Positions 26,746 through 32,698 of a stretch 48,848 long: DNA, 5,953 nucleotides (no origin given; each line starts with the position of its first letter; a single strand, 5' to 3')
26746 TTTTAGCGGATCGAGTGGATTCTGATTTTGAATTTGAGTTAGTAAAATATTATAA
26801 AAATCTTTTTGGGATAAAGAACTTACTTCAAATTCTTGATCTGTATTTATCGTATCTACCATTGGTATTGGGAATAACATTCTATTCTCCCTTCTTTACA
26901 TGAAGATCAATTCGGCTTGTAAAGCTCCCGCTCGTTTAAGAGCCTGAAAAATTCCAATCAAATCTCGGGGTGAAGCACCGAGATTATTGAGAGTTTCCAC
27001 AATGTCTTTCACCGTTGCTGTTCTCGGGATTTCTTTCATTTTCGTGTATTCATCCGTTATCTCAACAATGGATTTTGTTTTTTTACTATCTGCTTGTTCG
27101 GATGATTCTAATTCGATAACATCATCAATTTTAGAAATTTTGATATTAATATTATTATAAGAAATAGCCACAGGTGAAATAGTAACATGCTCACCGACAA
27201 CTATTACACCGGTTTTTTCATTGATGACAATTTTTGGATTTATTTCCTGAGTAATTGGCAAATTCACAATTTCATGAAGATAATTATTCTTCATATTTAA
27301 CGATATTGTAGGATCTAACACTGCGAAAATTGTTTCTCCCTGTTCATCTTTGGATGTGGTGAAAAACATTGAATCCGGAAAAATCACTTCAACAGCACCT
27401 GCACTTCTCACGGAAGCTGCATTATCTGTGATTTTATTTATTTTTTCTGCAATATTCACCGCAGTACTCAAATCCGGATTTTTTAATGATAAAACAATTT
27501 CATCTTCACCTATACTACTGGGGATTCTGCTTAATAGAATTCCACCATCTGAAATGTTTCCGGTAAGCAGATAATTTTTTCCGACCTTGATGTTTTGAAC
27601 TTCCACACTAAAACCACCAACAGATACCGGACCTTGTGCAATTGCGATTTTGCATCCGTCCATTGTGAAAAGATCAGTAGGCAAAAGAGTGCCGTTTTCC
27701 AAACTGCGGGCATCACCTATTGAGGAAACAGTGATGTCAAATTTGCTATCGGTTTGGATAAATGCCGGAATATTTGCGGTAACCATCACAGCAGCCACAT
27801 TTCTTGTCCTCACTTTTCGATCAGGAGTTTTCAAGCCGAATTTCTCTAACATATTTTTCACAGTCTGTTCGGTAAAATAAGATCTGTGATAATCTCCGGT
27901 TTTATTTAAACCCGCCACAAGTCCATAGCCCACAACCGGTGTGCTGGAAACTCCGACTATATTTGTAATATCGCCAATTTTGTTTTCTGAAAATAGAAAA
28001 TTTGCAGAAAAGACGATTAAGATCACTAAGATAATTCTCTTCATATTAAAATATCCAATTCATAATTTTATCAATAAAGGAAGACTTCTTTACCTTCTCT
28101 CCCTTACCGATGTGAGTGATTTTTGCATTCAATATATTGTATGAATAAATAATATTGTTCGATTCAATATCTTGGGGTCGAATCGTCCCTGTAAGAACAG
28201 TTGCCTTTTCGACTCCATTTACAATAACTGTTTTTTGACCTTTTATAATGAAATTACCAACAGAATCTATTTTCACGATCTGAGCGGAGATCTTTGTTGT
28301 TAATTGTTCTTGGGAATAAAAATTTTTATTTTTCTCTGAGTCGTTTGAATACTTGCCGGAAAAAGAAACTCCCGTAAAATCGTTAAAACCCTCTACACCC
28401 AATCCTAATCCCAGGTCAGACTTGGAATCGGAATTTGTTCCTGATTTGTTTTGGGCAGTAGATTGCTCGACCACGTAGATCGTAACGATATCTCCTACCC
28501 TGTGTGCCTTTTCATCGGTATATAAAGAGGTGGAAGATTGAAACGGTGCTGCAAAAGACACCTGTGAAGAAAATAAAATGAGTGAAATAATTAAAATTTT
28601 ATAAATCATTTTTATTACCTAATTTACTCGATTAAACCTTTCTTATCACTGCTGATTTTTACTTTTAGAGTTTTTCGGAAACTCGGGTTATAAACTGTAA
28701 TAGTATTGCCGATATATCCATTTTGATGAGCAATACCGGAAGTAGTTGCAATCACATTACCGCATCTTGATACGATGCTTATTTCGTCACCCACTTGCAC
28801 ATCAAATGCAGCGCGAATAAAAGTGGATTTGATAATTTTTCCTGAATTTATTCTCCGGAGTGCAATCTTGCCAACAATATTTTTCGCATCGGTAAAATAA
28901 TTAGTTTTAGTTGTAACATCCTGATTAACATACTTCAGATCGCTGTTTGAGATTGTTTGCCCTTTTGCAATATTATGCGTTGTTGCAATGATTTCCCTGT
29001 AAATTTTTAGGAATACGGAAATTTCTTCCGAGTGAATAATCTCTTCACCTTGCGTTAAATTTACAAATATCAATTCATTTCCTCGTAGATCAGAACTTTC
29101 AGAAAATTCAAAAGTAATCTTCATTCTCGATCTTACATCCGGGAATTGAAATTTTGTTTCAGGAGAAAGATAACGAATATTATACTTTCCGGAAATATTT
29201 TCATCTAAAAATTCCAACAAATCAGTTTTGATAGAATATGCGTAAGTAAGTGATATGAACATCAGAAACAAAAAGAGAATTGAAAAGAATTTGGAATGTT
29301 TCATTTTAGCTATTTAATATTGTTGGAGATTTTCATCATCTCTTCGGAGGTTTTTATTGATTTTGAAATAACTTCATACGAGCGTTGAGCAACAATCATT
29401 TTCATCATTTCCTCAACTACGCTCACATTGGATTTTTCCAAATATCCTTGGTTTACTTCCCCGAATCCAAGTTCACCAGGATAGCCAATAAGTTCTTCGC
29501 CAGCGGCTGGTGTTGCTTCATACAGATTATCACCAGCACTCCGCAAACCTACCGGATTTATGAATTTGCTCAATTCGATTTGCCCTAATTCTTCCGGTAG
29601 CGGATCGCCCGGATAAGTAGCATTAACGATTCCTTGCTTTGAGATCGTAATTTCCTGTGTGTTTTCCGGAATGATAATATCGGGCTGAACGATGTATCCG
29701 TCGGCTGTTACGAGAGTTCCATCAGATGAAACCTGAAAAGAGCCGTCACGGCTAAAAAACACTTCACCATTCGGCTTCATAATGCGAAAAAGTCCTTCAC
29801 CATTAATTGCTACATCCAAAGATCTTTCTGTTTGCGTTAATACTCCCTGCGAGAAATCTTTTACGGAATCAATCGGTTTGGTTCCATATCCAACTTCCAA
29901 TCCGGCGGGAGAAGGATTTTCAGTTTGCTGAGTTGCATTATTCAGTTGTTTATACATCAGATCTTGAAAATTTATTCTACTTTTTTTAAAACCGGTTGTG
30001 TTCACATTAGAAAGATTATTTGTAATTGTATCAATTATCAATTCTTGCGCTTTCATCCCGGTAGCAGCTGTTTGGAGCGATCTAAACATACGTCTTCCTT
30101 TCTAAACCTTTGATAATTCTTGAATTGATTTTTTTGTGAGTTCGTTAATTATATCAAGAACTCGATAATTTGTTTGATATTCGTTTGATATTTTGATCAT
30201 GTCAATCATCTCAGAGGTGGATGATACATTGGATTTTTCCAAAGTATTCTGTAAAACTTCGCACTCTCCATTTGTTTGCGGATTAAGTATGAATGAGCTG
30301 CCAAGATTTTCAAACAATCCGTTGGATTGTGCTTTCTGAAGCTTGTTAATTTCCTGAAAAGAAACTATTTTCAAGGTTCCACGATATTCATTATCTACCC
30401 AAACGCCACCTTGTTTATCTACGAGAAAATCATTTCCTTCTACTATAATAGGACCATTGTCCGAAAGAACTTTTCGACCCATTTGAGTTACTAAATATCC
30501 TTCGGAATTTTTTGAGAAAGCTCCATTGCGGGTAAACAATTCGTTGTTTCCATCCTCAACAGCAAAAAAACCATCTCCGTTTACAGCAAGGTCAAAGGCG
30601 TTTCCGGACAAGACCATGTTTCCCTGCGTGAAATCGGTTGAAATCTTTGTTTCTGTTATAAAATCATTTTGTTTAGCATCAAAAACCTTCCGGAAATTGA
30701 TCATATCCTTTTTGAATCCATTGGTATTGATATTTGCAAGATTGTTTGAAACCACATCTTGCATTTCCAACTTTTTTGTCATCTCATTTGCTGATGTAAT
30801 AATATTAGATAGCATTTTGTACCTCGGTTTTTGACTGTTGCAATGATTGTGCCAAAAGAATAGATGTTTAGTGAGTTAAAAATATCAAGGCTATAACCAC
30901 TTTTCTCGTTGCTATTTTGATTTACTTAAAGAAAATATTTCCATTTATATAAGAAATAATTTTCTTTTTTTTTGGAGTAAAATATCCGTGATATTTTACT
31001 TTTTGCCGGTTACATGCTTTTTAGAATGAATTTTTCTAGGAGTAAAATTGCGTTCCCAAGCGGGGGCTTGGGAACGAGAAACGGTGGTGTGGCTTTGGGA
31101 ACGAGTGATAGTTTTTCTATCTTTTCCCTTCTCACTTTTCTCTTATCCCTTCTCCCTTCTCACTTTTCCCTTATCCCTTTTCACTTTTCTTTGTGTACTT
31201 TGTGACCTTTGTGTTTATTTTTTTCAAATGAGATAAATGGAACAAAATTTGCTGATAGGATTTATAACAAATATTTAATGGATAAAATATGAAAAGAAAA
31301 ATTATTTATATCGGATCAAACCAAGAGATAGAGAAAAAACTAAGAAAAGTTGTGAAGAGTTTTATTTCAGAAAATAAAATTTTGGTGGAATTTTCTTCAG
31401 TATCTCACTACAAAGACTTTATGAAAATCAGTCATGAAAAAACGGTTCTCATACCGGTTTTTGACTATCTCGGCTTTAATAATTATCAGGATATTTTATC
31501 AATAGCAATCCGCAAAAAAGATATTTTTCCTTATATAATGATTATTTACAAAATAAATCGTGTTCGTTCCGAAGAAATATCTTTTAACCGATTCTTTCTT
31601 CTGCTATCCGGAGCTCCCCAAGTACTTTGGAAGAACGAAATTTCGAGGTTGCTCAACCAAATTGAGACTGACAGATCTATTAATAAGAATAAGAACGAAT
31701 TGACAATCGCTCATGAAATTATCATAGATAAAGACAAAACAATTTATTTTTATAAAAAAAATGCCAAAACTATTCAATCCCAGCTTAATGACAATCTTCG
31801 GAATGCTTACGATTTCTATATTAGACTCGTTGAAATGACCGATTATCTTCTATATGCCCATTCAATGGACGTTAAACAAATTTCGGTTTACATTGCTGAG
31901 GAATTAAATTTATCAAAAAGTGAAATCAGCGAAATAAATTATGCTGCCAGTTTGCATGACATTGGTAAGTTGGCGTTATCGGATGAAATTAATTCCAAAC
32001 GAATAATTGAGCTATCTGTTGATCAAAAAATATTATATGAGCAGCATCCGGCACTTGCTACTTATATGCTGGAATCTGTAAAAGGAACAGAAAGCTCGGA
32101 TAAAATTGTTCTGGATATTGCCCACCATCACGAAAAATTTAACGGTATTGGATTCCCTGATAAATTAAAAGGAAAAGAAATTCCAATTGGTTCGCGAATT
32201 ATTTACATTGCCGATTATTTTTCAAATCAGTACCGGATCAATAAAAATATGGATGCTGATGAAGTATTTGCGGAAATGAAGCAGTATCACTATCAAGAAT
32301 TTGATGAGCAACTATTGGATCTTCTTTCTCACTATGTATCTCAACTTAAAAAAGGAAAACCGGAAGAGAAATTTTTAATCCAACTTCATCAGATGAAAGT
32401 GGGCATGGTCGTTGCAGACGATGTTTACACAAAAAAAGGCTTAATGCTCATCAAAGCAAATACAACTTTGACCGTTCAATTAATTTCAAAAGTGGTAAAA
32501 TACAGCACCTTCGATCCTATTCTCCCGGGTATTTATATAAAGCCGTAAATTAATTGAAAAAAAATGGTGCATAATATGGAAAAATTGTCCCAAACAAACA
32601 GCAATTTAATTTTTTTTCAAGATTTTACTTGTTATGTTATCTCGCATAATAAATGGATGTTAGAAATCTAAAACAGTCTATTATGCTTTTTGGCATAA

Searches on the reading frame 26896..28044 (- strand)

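Call 16: search_protein_families(library=pfam, proteins=[window:26896-28044:-], max_evalue=0.00001)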
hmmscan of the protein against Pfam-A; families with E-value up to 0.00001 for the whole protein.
window:26896-28044:- (382 aa): 1 family
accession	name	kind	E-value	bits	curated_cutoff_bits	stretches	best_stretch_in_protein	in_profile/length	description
PF02119.21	FlgI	-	2.1e-93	313.4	25.3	1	22-380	1-342/343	Flagellar P-ring protein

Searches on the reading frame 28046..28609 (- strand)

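Call 16: search_protein_families(library=pfam, proteins=[window:28046-28609:-], max_evalue=0.00001)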
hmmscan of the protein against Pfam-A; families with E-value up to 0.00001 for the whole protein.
window:28046-28609:- (187 aa): 1 family
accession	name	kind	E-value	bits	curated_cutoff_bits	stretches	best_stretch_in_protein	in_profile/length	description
PF02107.21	FlgH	-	1.5e-33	116.3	27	1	23-186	8-170/172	Flagellar L-ring protein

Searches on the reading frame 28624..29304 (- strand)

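Call 16: search_protein_families(library=pfam, proteins=[window:28624-29304:-], max_evalue=0.00001)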
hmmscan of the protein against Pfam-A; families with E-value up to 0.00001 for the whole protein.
window:28624-29304:- (226 aa): 2 families
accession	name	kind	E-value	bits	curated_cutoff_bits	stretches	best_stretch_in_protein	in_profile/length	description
PF13144.11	ChapFlgA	-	4e-20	72.5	23.8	1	104-222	2-119/122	Chaperone for flagella basal body P-ring formation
PF08666.17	SAF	-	2.4e-07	31.6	21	1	105-160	3-59/63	SAF domain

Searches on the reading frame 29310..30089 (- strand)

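Call 16: search_protein_families(library=pfam, proteins=[window:29310-30089:-], max_evalue=0.00001)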
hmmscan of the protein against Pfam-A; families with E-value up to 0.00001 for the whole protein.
window:29310-30089:- (259 aa): 3 families
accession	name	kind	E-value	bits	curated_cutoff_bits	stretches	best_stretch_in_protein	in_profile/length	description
PF22692.1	LlgE_F_G_D1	-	2.4e-24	85.7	27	1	94-157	1-64/64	Flagellar hook protein FlgE/F/G D1 domain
PF06429.18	Flg_bbr_C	-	9.2e-18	63.9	23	1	214-258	2-46/46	Flagellar basal body rod FlgEFG protein C-terminal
PF00460.25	Flg_bb_rod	-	5.8e-09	36.2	20.7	1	5-35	1-31/31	Flagella basal body rod protein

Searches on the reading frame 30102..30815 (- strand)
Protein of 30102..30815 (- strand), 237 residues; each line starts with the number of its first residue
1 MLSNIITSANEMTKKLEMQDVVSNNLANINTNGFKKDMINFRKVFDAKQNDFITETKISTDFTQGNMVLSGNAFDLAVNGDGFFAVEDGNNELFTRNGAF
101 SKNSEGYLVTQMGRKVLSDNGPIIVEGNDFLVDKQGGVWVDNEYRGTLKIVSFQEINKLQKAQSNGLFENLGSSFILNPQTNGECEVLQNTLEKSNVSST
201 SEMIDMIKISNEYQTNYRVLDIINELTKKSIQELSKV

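Call 16: search_protein_families(library=pfam, proteins=[window:30102-30815:-], max_evalue=0.00001)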
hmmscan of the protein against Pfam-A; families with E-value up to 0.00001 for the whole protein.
window:30102-30815:- (237 aa): 3 families
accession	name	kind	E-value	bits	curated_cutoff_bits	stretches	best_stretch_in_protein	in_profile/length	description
PF22692.1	LlgE_F_G_D1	-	1.3e-12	48.1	27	1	77-138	1-62/64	Flagellar hook protein FlgE/F/G D1 domain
PF06429.18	Flg_bbr_C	-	7.6e-10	38.6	23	1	189-232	2-45/46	Flagellar basal body rod FlgEFG protein C-terminal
PF00460.25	Flg_bb_rod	-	1.5e-06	28.5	20.7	1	19-35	15-31/31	Flagella basal body rod protein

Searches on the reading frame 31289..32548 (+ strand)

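Call 16: search_protein_families(library=pfam, proteins=[window:31289-32548:+], max_evalue=0.00001)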
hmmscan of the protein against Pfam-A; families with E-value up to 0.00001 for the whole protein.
window:31289-32548:+ (419 aa): 2 families
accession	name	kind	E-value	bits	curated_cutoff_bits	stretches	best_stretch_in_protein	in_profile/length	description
PF13487.12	HD_5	-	2.6e-26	92.8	27.2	1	178-342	4-170/170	HD domain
PF01966.28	HD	-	1e-12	48.8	22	1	189-313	2-115/116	HD domain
